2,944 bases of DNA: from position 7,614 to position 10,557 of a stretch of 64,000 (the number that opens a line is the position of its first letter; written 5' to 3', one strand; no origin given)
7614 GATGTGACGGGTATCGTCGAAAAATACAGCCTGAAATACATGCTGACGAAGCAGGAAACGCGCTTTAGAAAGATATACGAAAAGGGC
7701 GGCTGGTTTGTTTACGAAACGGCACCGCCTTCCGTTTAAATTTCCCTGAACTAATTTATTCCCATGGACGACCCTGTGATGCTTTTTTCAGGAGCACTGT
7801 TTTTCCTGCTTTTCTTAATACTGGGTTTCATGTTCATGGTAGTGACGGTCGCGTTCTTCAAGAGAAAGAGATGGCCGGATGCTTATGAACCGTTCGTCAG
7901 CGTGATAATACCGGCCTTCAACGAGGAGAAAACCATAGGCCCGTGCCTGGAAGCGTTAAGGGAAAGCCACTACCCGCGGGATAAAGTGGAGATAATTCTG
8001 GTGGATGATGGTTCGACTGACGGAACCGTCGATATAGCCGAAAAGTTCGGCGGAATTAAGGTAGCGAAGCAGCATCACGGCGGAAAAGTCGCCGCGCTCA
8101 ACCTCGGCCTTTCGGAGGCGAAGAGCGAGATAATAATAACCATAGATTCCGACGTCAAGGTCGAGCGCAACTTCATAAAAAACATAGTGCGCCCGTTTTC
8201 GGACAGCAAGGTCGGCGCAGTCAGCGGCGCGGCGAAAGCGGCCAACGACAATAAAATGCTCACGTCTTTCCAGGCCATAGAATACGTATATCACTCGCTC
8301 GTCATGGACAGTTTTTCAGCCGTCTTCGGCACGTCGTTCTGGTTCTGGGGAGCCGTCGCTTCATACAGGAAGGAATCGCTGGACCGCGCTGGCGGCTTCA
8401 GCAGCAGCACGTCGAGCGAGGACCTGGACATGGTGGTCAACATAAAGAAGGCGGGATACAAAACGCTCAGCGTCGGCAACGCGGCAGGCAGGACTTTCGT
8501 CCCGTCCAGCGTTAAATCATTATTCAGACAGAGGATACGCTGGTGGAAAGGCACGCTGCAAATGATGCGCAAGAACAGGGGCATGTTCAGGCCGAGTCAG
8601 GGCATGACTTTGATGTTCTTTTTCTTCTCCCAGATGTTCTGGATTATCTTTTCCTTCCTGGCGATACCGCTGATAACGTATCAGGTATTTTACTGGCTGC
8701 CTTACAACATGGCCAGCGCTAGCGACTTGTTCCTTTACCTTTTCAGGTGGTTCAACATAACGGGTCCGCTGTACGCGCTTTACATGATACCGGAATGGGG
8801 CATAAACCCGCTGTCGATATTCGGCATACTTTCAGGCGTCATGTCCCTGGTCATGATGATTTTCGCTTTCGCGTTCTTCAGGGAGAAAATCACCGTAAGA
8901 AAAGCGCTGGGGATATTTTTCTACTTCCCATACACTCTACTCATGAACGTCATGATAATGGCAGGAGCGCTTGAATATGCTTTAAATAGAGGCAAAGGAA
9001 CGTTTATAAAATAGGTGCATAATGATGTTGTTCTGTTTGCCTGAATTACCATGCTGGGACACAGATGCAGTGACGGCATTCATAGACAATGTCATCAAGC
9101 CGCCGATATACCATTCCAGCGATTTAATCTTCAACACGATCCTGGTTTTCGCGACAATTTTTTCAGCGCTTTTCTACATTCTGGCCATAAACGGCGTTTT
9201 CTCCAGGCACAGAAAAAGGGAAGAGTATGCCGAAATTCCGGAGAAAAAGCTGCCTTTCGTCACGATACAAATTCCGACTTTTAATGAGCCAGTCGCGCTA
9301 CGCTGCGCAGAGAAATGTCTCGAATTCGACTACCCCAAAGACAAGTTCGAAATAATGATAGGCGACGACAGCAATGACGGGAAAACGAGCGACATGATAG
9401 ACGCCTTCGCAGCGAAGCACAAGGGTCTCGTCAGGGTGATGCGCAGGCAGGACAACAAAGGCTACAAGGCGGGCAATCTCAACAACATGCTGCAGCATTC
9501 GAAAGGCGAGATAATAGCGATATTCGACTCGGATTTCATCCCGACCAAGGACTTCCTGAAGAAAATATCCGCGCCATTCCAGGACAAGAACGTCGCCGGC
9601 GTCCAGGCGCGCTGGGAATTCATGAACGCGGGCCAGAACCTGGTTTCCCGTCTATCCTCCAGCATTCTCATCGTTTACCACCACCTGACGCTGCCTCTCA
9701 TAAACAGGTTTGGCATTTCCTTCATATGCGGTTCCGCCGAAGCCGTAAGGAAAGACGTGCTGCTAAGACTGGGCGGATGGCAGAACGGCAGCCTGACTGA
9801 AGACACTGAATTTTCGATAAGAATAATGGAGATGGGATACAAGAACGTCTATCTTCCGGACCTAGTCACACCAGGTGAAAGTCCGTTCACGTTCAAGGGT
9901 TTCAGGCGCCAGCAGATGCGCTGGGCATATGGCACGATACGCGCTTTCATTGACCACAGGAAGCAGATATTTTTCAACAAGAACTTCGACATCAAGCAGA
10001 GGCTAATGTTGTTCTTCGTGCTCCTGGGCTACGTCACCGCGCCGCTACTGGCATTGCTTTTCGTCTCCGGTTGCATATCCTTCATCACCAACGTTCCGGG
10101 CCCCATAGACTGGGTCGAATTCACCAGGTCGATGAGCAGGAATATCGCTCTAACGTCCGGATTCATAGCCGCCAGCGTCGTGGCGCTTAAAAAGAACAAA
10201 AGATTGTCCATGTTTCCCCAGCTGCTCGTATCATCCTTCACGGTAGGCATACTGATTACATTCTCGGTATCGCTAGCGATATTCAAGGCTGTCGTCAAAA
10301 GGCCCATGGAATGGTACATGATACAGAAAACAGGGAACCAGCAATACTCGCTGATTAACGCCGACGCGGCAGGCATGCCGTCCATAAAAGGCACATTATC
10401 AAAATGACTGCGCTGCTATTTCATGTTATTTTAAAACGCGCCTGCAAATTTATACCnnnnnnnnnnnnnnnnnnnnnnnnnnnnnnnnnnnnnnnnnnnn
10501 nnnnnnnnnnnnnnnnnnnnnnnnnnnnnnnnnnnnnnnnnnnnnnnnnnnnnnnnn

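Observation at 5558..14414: Dol-P-sugar dependent GT-C glycosylation island directly adjacent to the S-layer gene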

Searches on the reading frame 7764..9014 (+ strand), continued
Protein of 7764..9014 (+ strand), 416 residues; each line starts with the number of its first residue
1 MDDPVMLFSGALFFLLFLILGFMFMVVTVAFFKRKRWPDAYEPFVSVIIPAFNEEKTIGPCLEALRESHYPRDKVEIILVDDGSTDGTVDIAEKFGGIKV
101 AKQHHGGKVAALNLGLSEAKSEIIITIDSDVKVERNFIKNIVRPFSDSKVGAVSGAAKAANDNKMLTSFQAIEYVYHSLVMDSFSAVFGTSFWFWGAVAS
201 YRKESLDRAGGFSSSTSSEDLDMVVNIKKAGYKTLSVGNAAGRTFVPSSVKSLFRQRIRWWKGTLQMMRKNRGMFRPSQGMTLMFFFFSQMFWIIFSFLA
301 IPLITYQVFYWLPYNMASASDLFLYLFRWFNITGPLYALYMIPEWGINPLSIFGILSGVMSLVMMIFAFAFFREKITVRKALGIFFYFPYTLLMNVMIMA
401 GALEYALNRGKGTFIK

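Call 79: find_related_loci(query=A3, collection=metagenome_contigs, flank=7000)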
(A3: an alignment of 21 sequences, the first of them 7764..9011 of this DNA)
Query A3 (416 aa) in metagenome_contigs; peptide patterns used: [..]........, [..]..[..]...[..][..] (x = any residue, [..] = any of these).
600 stretches matched a pattern (row limit reached: there are more); 483 encode a relative of the query (tblastn E <= 1e-3); the best 80 are kept; 80 distinct loci.
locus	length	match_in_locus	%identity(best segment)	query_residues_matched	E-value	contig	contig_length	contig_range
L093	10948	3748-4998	58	1-416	2e-173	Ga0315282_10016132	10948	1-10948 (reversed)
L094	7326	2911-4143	43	1-411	3e-120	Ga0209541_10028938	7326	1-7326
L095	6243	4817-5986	43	1-391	2e-114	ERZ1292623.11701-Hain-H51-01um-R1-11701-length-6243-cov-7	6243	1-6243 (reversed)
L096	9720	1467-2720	41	3-416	3e-109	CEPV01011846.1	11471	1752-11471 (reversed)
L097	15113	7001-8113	43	41-416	1e-108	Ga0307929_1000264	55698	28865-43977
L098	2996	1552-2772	38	1-409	2e-99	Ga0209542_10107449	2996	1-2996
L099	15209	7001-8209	42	1-405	4e-117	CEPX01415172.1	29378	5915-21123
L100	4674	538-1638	40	43-405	2e-94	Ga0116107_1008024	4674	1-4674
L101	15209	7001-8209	44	1-404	1e-124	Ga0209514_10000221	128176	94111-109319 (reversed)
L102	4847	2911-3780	35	12-294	2e-47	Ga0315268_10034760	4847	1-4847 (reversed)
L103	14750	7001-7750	35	38-286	2e-46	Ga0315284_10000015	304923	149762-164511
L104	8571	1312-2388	28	33-403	2e-45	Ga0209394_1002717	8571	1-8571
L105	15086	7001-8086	29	11-394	8e-41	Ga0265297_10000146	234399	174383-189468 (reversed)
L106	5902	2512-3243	32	33-275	3e-40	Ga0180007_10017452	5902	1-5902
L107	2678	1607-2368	31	5-266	2e-40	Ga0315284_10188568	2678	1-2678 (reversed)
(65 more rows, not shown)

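Call 81: search_solved_structures(query=L097:6101-6811:-, max_evalue=0.00001)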
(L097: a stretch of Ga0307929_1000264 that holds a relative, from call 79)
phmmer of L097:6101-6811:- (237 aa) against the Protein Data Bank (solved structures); distinct sequences matched with E-value up to 0.00001: 16.
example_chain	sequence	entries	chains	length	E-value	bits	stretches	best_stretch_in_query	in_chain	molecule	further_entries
5mlz_A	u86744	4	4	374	4.1e-19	72.5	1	2-201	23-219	Dolichol monophosphate mannose synthase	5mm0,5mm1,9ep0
5ekp_C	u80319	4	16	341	3.5e-15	59.7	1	3-144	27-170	Uncharacterized glycosyltransferase sll0501 | Glycosyltransferase sll0501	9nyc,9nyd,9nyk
5eke_A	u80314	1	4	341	3.5e-15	59.7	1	3-144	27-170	Uncharacterized glycosyltransferase sll0501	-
9nye_A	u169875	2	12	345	3.6e-15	59.6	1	3-144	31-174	Glycosyltransferase sll0501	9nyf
6p61_A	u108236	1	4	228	6.2e-11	45.8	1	3-112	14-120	Glycosyltransferase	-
2z87_A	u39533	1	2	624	7.7e-10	42.2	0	4-110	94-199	Chondroitin synthase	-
2z86_A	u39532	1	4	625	7.7e-10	42.2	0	4-110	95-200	Chondroitin synthase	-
9bhc_C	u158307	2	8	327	8.8e-10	42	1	3-166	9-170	Undecaprenyl-phosphate 4-deoxy-4-formamido-L-arabinose transferase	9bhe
9hwj_A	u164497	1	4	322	1.1e-09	41.7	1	3-165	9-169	Undecaprenyl-phosphate 4-deoxy-4-formamido-L-arabinose transferase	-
6h1j_A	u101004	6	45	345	1.1e-09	41.7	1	3-121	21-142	Probable ss-1,3-N-acetylglucosaminyltransferase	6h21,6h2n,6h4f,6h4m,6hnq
8vxh_A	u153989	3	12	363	1.2e-09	41.6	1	3-166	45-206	Undecaprenyl-phosphate 4-deoxy-4-formamido-L-arabinose transferase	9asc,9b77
5tze_C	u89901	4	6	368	2.4e-07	34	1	2-105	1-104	Glycosyl transferase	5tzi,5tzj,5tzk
8vh7_A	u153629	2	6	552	7.4e-07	32.5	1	4-94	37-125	Heparosan synthase B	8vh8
8viw_A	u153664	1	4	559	7.7e-07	32.4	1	4-94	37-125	Heparosan synthase B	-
5tz8_A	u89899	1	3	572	9.2e-07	32.1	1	2-105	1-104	Glycosyl transferase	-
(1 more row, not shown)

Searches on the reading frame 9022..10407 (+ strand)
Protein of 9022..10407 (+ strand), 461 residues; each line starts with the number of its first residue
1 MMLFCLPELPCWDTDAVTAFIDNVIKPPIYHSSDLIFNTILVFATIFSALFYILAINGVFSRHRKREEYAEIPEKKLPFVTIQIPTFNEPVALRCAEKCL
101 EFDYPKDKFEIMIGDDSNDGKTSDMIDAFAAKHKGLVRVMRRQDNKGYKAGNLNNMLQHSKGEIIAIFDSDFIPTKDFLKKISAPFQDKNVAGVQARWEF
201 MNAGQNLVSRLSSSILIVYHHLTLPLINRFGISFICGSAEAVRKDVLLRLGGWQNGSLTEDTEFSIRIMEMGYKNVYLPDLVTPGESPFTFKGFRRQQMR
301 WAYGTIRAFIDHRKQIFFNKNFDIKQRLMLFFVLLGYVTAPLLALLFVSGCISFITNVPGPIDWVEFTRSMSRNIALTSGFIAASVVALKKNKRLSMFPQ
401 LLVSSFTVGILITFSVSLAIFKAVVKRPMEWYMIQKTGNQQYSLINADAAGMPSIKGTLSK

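Call 3: search_protein_families(library=pfam, proteins=[window:9022-10407:+], max_evalue=0.01)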
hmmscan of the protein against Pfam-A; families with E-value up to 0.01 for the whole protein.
window:9022-10407:+ (461 aa): 6 families
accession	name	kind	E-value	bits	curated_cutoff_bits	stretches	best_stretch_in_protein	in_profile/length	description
PF13641.12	Glyco_tranf_2_3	-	1.7e-30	107.2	27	1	80-304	3-230/230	Glycosyltransferase like family 2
PF13632.12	Glyco_trans_2_3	-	4.8e-23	82.4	27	1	164-356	1-185/198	Glycosyl transferase family group 2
PF00535.33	Glycos_transf_2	-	1.8e-21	77.2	23.3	1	82-247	2-164/168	Glycosyl transferase family 2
PF13506.12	Glyco_transf_21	-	2.5e-13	50.3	21.7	1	146-302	15-173/174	Glycosyl transferase family 21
PF03552.20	Cellulose_synt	-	4.7e-05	22.6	24.7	1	252-345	416-514/722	Cellulose synthase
PF10111.15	Glyco_tranf_2_2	-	4.8e-05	23.4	27.3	1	106-297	27-231/276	Glycosyltransferase like family 2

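Call 5: search_protein_families(library=ncbifam, proteins=[window:9022-10407:+], max_evalue=0.01)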
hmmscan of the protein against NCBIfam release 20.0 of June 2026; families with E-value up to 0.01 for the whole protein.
window:9022-10407:+ (461 aa): 27 families (the best 25 are shown)
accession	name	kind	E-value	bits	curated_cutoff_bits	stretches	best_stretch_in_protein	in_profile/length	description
TIGR03030.1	CelA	equivalog_domain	3.8e-46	157.4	699.1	1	31-347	84-416/714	UDP-forming cellulose synthase catalytic subunit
NF008558.0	PRK11498.1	equivalog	1.6e-32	112.4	992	1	34-349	229-542/872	UDP-forming cellulose synthase catalytic subunit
TIGR03937.1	PgaC_IcaA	equivalog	3.2e-27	95.5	422.3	1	38-386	3-348/407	poly-beta-1,6-N-acetyl-D-glucosamine synthase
TIGR03965.1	mycofact_glyco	equivalog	8.8e-19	67.7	280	1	75-309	71-302/467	mycofactocin biosynthesis glycosyltransferase MftF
TIGR03472.1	HpnI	equivalog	4.3e-17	62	310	1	39-309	6-275/373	bacteriohopanetetrol glucosamine biosynthesis glycosyltransferase HpnI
TIGR04242.1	nodulat_NodC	equivalog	2.3e-16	59.7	550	1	63-361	33-334/395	chitooligosaccharide synthase NodC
TIGR03111.1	glyc2_xrt_Gpos1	hypoth_equivalog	2.4e-12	46.4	363.95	1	52-307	22-288/439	TIGR03111 family XrtG-associated glycosyltransferase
NF053846.1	glyco_with_XrtP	equivalog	7.1e-12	44.7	520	2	252-349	246-341/440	XrtP-associated glycosyltransferase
NF041865.1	EpsU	equivalog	8.3e-11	41.5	700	1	46-314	11-274/394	exopolysaccharide biosynthesis GT2 family glycosyltransferase EpsU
NF041875.1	EPS_EpsD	equivalog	3.2e-10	39.9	370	1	82-301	3-223/325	exopolysaccharide biosynthesis glycosyltransferase EpsD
NF050050.1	ProtGlycPglI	equivalog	9.5e-09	35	500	1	78-171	2-93/306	GalNAc(5)-diNAcBac-PP-undecaprenol beta-1,3-glucosyltransferase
TIGR04283.1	glyco_like_mftF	equivalog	3.6e-08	33.3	182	1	81-310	2-210/221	TIGR04283 family arsenosugar biosynthesis glycosyltransferase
NF047683.1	TeichurnBiosyTuaG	equivalog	6.4e-08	32.5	400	1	77-222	5-148/252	teichuronic acid biosynthesis protein TuaG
NF011307.0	PRK14716.1-5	equivalog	7e-07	28.5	431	1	36-157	16-141/464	glycosyl transferase family protein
NF003958.0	PRK05454.2-1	equivalog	1.9e-06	26.4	419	1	286-372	340-421/704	glucans biosynthesis glucosyltransferase MdoH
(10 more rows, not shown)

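Call 40: search_solved_structures(query=window:9022-10404:+, max_evalue=0.001, show_alignments=1)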
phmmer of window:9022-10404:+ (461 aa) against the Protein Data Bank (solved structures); distinct sequences matched with E-value up to 0.001: 16.
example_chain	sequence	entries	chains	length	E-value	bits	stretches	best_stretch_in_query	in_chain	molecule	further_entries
5ej1_A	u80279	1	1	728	7.6e-28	100.7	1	25-352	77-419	Putative cellulose synthase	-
4hg6_A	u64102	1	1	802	9.7e-28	100.3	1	25-353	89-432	Cellulose Synthase Subunit A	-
4p00_A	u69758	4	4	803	9.8e-28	100.3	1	25-353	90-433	Cellulose Synthase A subunit | Cellulose Synthase subunit A | Putative cellulose synthase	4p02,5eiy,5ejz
7lby_A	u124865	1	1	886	2.4e-25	92.4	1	35-355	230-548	Cellulose synthase catalytic subunit [UDP-forming]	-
9b8v_E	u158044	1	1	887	2.4e-25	92.4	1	35-355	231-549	Cellulose synthase catalytic subunit [UDP-forming]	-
9fmv_A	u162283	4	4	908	2.5e-25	92.4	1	35-355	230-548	Cellulose synthase catalytic subunit [UDP-forming]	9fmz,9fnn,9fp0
6yv7_B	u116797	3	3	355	7e-18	67.8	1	77-306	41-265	Glycosyl transferase, family 2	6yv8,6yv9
6yv7_A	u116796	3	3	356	7e-18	67.8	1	77-306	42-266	Glycosyl transferase, family 2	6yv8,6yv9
2z87_A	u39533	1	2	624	7.1e-10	41.4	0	63-181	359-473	Chondroitin synthase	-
2z86_A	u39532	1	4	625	7.1e-10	41.4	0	63-181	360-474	Chondroitin synthase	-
6p61_A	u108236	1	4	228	3.7e-07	32.5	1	75-182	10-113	Glycosyltransferase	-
5tze_C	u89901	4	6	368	6e-06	28.5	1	82-190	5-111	Glycosyl transferase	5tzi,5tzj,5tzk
8smm_A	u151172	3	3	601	8.4e-06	28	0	64-129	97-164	Hyaluronan synthase 1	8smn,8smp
5tz8_A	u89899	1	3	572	1.2e-05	27.5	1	82-190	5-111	Glycosyl transferase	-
6h1j_A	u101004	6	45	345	8.2e-05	24.8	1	66-174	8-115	Probable ss-1,3-N-acetylglucosaminyltransferase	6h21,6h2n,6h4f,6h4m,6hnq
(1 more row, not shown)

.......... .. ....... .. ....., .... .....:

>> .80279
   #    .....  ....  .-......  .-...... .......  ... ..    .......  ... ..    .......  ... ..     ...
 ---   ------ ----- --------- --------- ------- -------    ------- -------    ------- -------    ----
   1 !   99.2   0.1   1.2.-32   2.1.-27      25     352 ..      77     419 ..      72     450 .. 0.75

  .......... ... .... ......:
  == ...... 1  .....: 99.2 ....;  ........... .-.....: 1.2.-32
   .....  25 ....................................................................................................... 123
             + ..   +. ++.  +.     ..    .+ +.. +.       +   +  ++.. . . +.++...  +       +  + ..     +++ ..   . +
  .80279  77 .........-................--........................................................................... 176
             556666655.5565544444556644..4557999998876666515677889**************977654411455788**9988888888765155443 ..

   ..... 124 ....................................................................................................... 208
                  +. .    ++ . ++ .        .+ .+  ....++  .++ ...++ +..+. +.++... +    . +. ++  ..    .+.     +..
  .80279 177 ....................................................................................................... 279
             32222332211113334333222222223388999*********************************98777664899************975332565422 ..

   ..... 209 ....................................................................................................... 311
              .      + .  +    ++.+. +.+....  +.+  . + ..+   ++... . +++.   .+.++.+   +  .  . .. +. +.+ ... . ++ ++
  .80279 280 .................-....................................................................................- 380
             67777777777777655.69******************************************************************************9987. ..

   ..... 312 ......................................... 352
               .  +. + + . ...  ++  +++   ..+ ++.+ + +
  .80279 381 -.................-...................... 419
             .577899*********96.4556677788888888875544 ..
